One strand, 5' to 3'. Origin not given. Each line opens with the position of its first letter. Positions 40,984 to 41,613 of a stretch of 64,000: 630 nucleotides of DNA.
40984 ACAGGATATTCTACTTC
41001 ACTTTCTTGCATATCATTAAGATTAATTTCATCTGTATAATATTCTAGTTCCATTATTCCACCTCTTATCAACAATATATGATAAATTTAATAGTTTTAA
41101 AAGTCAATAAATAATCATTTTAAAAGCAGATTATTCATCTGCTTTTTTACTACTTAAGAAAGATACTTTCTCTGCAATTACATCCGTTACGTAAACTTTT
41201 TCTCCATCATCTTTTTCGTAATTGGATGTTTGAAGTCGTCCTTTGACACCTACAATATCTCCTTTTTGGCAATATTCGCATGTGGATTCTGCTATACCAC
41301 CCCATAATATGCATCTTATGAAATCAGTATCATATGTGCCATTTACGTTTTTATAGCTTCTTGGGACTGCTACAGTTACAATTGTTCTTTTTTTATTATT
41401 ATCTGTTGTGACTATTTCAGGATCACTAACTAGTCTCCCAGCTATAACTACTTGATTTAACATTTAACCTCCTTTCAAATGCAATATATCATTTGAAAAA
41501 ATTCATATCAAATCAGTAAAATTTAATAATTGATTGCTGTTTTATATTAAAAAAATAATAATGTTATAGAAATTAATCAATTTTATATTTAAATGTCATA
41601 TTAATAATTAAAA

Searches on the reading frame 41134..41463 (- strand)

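Call 6: search_protein_families(library=pfam, proteins=[window:41134-41463:-], max_evalue=0.01)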
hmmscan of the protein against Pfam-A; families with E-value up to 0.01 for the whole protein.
window:41134-41463:- (110 aa): 2 families
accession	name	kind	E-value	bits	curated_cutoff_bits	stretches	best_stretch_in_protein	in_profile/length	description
PF00436.31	SSB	-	1.6e-27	96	26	1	2-103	1-104/104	Single-strand binding protein family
PF01336.31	tRNA_anti-codon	-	0.00038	20.8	27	1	45-83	25-63/75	OB-fold nucleic acid binding domain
